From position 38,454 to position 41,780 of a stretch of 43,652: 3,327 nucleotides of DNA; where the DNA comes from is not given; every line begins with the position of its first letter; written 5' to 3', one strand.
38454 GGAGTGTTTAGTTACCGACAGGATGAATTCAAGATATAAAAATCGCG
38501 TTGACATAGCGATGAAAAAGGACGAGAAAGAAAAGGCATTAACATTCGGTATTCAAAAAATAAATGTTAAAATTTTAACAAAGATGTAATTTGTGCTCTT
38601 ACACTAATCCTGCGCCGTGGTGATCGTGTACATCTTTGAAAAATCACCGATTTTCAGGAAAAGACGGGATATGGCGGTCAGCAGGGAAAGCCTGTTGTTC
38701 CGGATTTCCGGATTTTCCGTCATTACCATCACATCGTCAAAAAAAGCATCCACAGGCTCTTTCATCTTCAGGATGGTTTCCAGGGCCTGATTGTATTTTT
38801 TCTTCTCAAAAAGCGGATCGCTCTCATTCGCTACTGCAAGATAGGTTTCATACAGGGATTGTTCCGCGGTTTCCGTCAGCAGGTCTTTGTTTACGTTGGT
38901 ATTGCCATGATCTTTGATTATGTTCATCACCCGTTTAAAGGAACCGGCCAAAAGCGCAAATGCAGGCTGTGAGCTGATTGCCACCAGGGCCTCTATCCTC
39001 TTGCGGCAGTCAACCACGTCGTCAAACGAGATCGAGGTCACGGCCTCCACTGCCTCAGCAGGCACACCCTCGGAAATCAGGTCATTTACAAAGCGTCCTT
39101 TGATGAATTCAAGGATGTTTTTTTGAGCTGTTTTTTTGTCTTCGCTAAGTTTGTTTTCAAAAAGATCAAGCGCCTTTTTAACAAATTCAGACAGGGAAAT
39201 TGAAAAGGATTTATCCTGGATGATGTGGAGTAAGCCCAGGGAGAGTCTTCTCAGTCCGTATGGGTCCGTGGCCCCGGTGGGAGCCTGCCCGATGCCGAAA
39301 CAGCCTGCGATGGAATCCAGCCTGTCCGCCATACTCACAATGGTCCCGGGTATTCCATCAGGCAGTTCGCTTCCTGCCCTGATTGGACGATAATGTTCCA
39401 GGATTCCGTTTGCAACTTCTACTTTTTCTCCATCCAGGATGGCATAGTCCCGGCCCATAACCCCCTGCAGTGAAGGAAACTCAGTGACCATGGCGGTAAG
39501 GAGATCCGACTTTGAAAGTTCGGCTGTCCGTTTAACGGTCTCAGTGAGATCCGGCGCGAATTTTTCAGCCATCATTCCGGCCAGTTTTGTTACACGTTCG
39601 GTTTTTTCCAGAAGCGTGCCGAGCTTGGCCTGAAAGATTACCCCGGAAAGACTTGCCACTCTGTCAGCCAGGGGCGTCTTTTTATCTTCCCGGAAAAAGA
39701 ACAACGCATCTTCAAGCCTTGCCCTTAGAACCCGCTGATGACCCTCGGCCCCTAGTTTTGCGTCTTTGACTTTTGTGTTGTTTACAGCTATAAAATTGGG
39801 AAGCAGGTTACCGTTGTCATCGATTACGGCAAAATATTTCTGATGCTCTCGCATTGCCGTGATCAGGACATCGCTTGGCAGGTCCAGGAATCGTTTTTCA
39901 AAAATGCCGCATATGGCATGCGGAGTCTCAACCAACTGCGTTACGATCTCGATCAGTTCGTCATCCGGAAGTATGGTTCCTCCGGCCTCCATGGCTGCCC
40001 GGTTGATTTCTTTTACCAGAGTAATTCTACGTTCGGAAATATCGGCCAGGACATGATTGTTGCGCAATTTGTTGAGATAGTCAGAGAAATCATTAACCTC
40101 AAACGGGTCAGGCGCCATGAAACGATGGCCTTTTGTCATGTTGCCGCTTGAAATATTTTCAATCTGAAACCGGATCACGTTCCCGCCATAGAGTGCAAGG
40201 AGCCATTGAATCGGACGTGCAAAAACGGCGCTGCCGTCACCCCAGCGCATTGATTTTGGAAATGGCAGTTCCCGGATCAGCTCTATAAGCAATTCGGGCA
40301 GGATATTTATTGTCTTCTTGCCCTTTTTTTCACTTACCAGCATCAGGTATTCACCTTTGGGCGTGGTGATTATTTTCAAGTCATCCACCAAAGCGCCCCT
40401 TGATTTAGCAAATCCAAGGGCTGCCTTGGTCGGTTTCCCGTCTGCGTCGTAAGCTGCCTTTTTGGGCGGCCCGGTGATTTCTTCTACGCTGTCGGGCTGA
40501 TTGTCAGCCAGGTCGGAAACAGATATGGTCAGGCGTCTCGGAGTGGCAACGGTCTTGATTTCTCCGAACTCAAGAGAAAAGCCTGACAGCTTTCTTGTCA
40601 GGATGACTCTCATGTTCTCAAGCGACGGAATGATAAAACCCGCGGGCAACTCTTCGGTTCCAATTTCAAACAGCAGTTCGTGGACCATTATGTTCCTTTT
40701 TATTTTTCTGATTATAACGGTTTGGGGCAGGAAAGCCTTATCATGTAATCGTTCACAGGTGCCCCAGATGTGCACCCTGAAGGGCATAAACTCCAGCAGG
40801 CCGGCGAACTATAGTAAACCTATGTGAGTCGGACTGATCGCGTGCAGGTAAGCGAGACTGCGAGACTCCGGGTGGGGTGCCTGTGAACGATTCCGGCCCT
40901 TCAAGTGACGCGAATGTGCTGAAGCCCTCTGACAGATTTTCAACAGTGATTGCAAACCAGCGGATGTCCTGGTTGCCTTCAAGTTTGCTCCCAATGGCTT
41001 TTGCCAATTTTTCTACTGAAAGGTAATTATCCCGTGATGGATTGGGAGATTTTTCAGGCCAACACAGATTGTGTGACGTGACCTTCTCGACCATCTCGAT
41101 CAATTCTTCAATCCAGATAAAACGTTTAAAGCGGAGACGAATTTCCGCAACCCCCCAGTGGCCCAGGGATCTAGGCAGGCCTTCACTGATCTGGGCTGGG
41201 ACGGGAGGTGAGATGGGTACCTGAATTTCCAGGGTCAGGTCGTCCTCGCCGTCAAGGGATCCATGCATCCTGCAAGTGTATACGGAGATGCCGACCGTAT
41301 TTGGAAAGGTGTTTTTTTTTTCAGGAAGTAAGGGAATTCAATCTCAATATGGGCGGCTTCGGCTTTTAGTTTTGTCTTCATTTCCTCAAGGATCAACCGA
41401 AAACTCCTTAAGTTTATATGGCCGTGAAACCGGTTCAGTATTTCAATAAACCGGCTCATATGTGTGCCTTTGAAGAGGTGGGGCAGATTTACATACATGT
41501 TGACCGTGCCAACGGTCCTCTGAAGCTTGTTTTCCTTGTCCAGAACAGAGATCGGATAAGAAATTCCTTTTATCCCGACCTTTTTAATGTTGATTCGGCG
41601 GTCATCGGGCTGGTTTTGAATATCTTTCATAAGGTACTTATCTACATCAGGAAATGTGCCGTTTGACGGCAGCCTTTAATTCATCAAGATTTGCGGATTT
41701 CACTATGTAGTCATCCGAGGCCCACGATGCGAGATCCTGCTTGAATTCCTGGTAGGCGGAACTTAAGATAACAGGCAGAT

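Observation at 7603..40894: Families A and B are related, and all six copies are co-oriented with the surrounding transcription units and hug gene ends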

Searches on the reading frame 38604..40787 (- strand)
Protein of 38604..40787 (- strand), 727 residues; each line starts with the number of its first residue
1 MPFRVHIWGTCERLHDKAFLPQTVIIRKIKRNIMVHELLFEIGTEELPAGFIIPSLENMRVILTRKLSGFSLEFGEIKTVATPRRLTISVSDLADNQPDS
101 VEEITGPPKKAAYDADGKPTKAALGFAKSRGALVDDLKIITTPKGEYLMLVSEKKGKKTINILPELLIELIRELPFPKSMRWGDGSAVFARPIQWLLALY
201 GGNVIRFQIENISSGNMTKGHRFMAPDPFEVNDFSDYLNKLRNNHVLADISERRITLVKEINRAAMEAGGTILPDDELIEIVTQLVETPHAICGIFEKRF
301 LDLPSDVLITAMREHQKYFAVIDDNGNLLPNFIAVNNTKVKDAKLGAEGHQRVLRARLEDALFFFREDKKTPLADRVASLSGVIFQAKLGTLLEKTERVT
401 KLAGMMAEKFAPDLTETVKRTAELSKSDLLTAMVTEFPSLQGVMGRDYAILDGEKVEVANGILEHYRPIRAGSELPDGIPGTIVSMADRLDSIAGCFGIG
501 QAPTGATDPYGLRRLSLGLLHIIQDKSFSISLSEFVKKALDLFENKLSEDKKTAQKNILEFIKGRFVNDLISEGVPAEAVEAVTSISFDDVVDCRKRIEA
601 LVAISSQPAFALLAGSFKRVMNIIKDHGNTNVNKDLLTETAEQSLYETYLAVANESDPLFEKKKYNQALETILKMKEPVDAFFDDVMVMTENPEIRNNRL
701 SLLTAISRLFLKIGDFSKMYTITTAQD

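Call 13: search_protein_families(library=ncbifam, proteins=[window:38604-40787:-])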
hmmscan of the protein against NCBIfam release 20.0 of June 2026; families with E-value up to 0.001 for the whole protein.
window:38604-40787:- (727 aa): 2 families
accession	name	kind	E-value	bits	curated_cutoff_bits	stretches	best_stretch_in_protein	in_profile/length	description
TIGR00211.2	glyS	equivalog_domain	5.5e-244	811.7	300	1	37-718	1-683/684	glycine--tRNA ligase subunit beta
NF011499.0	PRK14908.1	equivalog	2.2e-188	628.9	1244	1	23-719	299-996/998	glycine--tRNA ligase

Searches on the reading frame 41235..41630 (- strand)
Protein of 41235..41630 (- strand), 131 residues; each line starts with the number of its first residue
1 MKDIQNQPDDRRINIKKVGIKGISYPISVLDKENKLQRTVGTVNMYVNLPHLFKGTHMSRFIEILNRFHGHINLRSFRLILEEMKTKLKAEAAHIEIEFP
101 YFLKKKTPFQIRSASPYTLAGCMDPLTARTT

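Call 67: search_protein_families(library=pfam, proteins=[window:41235-41630:-], max_evalue=0.01)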
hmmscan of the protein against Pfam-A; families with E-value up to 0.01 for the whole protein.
window:41235-41630:- (131 aa): 1 family
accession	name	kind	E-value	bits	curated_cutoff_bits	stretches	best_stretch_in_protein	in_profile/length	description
PF02649.19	GCHY-1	-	8.9e-36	124.2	25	1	1-113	1-115/260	Type I GTP cyclohydrolase folE2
